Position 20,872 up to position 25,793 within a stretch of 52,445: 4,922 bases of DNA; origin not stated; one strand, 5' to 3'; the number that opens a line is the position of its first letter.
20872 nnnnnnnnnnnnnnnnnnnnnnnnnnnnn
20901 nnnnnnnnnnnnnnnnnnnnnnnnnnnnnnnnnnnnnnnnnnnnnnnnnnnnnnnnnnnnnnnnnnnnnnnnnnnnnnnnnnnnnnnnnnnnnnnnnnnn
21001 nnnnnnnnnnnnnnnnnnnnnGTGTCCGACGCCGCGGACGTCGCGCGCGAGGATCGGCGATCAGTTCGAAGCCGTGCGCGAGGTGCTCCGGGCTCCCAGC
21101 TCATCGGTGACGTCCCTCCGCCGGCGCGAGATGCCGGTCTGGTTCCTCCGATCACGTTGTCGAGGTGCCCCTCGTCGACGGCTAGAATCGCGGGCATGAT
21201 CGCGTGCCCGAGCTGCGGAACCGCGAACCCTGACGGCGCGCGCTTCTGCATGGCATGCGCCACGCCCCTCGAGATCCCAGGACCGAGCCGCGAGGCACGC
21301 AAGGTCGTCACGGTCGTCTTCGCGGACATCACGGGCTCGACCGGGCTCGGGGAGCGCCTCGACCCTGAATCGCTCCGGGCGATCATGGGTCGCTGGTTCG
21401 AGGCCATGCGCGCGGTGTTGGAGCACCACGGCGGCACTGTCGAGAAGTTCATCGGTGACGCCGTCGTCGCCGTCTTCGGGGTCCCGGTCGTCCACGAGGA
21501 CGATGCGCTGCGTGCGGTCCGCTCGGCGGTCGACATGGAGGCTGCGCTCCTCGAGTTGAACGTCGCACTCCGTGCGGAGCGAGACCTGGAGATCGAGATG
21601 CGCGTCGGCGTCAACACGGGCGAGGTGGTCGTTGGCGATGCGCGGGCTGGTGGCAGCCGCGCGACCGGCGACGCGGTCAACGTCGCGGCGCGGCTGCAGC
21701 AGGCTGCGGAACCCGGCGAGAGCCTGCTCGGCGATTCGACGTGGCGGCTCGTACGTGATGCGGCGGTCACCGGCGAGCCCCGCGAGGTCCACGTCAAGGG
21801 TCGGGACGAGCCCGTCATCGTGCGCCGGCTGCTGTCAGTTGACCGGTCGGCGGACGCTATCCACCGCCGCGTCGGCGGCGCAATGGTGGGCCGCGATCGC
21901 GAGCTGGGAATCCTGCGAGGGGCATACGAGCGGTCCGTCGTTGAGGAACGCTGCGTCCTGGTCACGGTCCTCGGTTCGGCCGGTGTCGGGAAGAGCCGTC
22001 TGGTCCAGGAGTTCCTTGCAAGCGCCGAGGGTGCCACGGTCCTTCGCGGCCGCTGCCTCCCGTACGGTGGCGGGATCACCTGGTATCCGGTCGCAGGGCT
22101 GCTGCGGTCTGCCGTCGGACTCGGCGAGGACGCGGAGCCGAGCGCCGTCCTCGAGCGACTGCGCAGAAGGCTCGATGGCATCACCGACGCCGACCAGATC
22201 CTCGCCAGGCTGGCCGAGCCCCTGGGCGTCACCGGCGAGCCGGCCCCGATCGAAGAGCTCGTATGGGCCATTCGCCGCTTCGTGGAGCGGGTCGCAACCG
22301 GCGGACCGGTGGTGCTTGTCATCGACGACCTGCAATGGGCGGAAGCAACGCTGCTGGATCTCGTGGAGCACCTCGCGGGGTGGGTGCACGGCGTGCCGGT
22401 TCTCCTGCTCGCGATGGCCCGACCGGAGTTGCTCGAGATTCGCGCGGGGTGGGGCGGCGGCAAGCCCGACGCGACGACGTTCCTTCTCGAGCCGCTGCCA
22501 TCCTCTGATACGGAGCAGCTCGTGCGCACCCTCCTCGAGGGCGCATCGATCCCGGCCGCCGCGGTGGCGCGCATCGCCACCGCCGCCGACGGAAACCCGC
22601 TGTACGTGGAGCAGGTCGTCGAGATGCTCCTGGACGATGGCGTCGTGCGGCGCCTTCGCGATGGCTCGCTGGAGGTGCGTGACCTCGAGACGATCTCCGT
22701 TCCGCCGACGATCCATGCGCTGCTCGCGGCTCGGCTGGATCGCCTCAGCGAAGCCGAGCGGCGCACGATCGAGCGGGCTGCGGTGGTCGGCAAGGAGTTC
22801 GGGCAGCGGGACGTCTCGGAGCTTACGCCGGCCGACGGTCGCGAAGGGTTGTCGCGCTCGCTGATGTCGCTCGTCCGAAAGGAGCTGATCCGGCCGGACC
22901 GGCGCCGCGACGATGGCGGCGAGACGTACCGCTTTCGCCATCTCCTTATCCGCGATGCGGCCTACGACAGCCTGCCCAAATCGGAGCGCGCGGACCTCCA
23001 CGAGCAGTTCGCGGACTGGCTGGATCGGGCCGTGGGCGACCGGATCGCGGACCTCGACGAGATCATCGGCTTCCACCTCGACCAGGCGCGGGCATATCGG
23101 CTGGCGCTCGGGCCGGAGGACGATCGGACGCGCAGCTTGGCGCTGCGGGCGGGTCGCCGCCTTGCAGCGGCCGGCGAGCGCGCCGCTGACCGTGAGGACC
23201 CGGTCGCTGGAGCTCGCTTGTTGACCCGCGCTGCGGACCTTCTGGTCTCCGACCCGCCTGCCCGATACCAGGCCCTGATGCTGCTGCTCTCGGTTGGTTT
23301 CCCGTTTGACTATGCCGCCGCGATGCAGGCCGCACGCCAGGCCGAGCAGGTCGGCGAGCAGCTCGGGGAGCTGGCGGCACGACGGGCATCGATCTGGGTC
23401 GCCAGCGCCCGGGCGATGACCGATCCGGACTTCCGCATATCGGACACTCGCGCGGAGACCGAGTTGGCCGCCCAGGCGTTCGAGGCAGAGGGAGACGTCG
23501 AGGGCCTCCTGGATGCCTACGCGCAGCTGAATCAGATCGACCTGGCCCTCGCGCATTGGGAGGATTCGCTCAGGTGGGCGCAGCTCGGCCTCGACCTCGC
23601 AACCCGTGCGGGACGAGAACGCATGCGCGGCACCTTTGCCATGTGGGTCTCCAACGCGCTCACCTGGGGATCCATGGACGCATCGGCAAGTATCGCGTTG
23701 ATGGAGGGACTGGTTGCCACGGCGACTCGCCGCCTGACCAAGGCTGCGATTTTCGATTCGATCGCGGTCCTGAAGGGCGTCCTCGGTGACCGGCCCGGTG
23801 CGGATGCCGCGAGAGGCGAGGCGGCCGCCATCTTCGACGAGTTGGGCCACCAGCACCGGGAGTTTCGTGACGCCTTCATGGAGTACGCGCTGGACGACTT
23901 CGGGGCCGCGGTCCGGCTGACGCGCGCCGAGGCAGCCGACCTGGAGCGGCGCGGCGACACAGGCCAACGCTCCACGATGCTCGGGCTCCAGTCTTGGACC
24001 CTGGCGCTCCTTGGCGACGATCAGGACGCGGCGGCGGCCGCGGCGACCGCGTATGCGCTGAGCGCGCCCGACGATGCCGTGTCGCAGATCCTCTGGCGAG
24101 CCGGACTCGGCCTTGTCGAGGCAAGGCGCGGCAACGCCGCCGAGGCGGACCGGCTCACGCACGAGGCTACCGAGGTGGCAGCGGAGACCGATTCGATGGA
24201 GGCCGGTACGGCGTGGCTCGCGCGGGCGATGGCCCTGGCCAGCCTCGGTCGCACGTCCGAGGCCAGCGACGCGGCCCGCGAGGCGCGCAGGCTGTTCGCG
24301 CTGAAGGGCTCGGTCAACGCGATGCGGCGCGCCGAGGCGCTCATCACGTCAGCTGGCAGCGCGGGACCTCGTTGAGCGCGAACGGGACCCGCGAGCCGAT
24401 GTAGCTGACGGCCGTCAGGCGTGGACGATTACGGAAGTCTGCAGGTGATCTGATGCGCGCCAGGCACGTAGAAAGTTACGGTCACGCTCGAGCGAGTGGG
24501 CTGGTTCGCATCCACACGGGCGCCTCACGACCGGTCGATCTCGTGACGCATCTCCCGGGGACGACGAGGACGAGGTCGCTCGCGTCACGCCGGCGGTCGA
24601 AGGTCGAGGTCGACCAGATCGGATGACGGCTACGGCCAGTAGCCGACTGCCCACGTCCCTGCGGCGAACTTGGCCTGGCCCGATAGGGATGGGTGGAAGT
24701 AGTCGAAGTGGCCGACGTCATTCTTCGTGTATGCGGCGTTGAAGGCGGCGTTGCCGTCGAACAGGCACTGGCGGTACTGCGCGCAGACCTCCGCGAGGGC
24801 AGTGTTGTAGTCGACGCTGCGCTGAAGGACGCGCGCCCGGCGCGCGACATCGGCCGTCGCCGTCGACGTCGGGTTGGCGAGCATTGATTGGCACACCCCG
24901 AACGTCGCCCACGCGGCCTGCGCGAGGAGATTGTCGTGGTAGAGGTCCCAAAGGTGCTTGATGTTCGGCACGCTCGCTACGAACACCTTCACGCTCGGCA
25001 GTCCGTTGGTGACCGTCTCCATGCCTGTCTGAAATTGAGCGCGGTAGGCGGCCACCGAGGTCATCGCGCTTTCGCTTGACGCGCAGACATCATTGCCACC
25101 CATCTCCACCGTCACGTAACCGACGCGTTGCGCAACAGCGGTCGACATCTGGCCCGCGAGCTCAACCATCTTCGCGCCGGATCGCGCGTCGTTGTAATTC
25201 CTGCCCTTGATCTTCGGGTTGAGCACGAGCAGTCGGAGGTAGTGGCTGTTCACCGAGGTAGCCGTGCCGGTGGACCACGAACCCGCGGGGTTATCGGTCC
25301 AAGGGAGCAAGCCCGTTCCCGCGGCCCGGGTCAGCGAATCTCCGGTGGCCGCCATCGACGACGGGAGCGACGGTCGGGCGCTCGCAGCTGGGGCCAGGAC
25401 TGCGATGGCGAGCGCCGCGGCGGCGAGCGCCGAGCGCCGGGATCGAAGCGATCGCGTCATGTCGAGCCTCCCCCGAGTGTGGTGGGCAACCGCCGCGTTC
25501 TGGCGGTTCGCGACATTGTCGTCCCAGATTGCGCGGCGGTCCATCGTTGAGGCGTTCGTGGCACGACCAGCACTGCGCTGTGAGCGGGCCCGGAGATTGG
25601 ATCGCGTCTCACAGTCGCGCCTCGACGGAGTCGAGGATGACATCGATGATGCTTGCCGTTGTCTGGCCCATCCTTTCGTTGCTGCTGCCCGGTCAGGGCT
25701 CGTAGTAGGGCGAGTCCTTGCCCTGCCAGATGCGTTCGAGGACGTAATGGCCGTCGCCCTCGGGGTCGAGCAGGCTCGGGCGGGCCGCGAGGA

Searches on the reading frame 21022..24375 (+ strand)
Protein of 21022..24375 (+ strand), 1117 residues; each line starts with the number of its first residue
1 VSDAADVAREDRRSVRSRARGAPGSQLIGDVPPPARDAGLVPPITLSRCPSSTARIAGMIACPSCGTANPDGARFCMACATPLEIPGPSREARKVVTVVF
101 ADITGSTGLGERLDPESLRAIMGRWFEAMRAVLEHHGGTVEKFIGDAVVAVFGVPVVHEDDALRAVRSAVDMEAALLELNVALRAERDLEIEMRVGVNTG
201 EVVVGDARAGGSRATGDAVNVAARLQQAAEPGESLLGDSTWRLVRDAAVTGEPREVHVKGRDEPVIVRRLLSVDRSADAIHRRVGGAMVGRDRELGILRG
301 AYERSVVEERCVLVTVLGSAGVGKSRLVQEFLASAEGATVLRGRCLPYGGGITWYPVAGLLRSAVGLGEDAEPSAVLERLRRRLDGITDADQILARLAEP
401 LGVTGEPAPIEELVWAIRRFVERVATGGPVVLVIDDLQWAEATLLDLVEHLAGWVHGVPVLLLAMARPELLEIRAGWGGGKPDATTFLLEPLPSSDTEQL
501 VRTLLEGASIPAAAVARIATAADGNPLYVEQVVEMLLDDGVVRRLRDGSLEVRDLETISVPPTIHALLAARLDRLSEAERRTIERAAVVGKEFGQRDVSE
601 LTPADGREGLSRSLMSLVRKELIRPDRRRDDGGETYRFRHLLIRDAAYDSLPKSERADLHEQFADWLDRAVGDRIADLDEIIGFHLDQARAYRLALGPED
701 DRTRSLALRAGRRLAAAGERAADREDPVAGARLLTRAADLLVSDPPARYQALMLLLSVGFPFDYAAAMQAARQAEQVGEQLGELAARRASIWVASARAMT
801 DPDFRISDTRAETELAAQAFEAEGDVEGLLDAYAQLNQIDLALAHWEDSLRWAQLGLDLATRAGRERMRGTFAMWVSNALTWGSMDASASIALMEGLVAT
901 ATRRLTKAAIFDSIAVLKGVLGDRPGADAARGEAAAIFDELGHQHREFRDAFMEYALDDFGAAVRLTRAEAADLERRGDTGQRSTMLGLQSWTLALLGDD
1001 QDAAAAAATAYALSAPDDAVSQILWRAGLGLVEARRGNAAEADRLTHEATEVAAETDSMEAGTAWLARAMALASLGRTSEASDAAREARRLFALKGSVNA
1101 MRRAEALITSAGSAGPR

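Call 7: search_protein_families(library=pfam, proteins=[window:21022-24375:+], max_evalue=0.01)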
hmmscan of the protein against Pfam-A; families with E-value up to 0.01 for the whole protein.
window:21022-24375:+ (1117 aa): 8 families
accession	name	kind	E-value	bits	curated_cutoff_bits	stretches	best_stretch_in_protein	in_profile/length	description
PF13191.12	AAA_16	-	1.7e-23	84.4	32.6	1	289-453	3-157/167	AAA ATPase domain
PF00211.25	Guanylate_cyc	-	1.7e-20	73.8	21.9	1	93-263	6-175/183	Adenylate and Guanylate cyclase catalytic domain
PF13401.12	AAA_22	-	5.4e-08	33.7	27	1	313-465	7-123/130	AAA domain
PF13240.11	Zn_Ribbon_1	-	4.6e-07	29.9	25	1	62-83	2-23/23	zinc-ribbon domain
PF24463.1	DUF7577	-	8.7e-07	28.9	28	1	60-84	3-27/27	Domain of unknown function (DUF7577)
PF12773.13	DZR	-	8.7e-05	23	27.3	1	62-84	1-23/45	Double zinc ribbon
PF13424.12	TPR_12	-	0.0019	18.8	30.1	1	1028-1092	8-75/77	Tetratricopeptide repeat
PF13248.11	Zn_ribbon_3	-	0.0022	17.9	27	1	59-79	2-22/26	zinc-ribbon domain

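Call 91: find_homologous_proteins(query=window:21196-24375:+, max_evalue=1e-50)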
Query window:21196-24375:+ (1059 aa): 8000 proteins with E <= 1e-50 among 8000 candidates; the best 120 are listed.
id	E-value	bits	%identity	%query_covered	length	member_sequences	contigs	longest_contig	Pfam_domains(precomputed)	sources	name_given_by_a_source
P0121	0.0e+0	2269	100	100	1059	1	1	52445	PF13240.12,PF24463.2,PF13401.13,PF00211.26,PF13191.13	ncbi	ncbi:MAG: adenylate/guanylate cyclase domain-containing protein [Candidatus Limnocylindrales bacteri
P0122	0.0e+0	1648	73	99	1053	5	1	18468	PF13240.12,PF24463.2,PF13401.13,PF00211.26,PF13248.12,PF13191.13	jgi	-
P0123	0.0e+0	1618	73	99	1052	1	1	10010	PF13240.12,PF24463.2,PF13401.13,PF00211.26,PF13191.13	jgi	jgi:class 3 adenylate cyclase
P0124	0.0e+0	1609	72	100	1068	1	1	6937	PF13240.12,PF24463.2,PF13401.13,PF00211.26,PF13191.13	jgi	jgi:class 3 adenylate cyclase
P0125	0.0e+0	1606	73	97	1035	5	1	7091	PF13401.13,PF00211.26,PF13191.13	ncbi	-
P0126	0.0e+0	1579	70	99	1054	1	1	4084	PF13240.12,PF24463.2,PF13401.13,PF00211.26,PF13191.13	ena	-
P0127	0.0e+0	1578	75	92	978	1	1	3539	PF13240.12,PF13401.13,PF00211.26,PF13191.13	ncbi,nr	ncbi:MAG TPA: adenylate/guanylate cyclase domain-containing protein, partial [Candidatus Limnocylind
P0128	0.0e+0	1570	70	99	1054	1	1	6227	PF00211.26,PF13191.13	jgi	-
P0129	0.0e+0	1564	71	98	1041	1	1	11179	PF13401.13,PF00211.26,PF13191.13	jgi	-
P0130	0.0e+0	1547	69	100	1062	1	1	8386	PF13240.12,PF24463.2,PF13401.13,PF00211.26,PF13191.13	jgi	jgi:class 3 adenylate cyclase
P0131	0.0e+0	1541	70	98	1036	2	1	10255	PF13401.13,PF00211.26,PF13191.13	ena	-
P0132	0.0e+0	1539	69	99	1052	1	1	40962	PF13240.12,PF24463.2,PF13401.13,PF00211.26,PF13191.13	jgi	-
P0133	0.0e+0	1528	69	98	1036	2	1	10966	PF13401.13,PF00211.26,PF13191.13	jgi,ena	-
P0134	0.0e+0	1508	67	99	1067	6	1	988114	PF13240.12,PF13401.13,PF00211.26,PF13191.13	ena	-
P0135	0.0e+0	1503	68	99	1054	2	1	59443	PF13240.12,PF13401.13,PF00211.26,PF13191.13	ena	-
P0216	3.9e-239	815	44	99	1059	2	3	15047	PF14559.13,PF13240.12,PF17874.8,PF13424.13,PF13401.13,PF00211.26,PF13181.13,PF07719.24,PF13191.13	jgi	jgi:class 3 adenylate cyclase/tetratricopeptide (TPR) repeat protein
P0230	8.6e-236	804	43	99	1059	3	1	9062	PF13240.12,PF17874.8,PF13424.13,PF13401.13,PF00211.26,PF13191.13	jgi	jgi:class 3 adenylate cyclase/tetratricopeptide (TPR) repeat protein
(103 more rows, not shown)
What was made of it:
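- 21196..24375 (+): Zinc-ribbon/adenylate cyclase/AAA_16/TPR protein. It is the first gene outside the bracketed segment (right flank). 100% match to the 1059-aa P0121 (call 91).
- Checked: The gene after the second copy is a zinc-ribbon/cyclase/AAA_16/TPR protein (calls 7, 91).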

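Call 92: find_encoding_contigs(protein=P0122, flank=8000, max_places=1)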
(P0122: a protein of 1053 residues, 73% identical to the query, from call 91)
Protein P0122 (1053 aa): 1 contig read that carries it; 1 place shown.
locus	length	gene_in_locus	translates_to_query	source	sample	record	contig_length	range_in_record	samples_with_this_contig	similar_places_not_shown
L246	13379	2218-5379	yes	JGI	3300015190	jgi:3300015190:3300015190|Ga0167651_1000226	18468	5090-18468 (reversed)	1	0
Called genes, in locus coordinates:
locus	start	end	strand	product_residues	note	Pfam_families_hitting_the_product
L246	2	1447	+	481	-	?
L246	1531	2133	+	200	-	-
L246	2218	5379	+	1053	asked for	PF00211:Guanylate_cyc, PF13240:Zn_Ribbon_1, PF13248:Zn_ribbon_3 (faint), PF24463:DUF7577 (faint), PF13191:AAA_16, PF13401:AAA_22 (weak)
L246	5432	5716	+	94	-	-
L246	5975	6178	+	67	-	-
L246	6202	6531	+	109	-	-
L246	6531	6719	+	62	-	-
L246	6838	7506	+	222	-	PF01569:PAP2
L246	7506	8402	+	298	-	PF01569:PAP2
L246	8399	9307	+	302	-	PF00781:DAGK_cat, PF01513:NAD_kinase (weak), PF19279:YegS_C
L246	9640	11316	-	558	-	PF25077:DUF7800, PF09423:PhoD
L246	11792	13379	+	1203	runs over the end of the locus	PF13482:RNase_H_2, PF13086:AAA_11 (weak), PF13604:AAA_30, PF13087:AAA_12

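Call 93: find_encoding_contigs(protein=P0132, flank=8000, max_places=1)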
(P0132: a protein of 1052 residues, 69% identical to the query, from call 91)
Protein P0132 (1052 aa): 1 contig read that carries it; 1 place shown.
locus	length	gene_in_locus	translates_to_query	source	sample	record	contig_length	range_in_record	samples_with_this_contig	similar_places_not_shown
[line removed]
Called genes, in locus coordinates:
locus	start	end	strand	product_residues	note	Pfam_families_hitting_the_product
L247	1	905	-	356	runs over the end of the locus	PF13439:Glyco_transf_4, PF13579:Glyco_trans_4_4, PF00534:Glycos_transf_1, PF13692:Glyco_trans_1_4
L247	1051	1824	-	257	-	-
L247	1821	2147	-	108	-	PF03551:PadR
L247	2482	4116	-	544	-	PF07690:MFS_1, PF05977:MFS_3 (faint), PF07690:MFS_1 (weak), PF00027:cNMP_binding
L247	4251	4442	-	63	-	-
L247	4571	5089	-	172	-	PF00484:Pro_CA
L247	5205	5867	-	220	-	PF06197:DUF998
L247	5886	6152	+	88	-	PF04226:Transgly_assoc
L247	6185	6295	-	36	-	-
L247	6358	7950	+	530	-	-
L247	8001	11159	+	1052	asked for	PF00211:Guanylate_cyc, PF13240:Zn_Ribbon_1, PF24463:DUF7577 (weak), PF13191:AAA_16, PF13401:AAA_22 (faint)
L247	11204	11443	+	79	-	PF13711:DUF4160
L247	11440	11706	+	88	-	PF10387:DUF2442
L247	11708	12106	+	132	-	-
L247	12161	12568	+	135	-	-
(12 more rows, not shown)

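Call 94: find_encoding_contigs(protein=P0134, flank=8000, max_places=1)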
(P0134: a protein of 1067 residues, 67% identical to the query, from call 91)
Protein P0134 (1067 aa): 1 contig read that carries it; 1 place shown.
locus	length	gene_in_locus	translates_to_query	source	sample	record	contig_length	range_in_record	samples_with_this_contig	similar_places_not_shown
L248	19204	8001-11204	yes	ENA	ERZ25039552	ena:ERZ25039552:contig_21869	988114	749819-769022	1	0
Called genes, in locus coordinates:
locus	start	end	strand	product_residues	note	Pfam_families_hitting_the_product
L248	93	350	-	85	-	-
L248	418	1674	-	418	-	PF13401:AAA_22 (faint), PF05496:RuvB_N (faint), PF00004:AAA, PF17866:AAA_lid_6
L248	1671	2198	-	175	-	PF22551:TY-Chap1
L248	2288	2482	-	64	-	-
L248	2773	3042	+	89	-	-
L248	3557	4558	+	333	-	PF03724:META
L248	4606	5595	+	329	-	PF00005:ABC_tran, PF13304:AAA_21 (faint)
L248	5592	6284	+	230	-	PF00005:ABC_tran, PF13304:AAA_21 (faint)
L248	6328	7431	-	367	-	PF06224:AlkZ-like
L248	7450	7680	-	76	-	-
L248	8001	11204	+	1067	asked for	PF13240:Zn_Ribbon_1, PF00211:Guanylate_cyc, PF13191:AAA_16, PF13401:AAA_22 (weak)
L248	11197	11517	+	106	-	PF00583:Acetyltransf_1 (weak), PF14542:Acetyltransf_CG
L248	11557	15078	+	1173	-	PF12773:DZR, PF13240:Zn_Ribbon_1 (weak), PF13248:Zn_ribbon_3 (faint), PF24463:DUF7577 (weak), PF00211:Guanylate_cyc, PF13191:AAA_16, PF13424:TPR_12 (weak)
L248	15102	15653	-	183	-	PF10604:Polyketide_cyc2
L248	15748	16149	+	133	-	-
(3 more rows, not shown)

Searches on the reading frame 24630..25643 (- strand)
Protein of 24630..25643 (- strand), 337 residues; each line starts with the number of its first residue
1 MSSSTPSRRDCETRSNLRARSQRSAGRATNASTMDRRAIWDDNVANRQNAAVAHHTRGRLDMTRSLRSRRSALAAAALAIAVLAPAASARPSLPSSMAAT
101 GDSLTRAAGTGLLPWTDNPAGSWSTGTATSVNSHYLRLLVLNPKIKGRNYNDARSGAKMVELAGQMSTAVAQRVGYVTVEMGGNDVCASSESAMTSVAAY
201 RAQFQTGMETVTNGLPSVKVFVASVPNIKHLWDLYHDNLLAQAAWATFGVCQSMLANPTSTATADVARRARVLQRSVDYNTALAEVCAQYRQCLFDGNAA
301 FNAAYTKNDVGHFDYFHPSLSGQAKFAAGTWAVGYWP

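Call 7: search_protein_families(library=pfam, proteins=[window:24630-25643:-], max_evalue=0.01)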
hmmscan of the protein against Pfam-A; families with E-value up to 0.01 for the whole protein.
window:24630-25643:- (337 aa): 2 families
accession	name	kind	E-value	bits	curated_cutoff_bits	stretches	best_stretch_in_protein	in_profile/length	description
PF00657.28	Lipase_GDSL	-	1.7e-13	51.6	23.6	1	99-327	3-205/208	GDSL-like Lipase/Acylhydrolase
PF13472.12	Lipase_GDSL_2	-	4.4e-11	44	32.9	1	100-324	2-177/178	GDSL-like Lipase/Acylhydrolase family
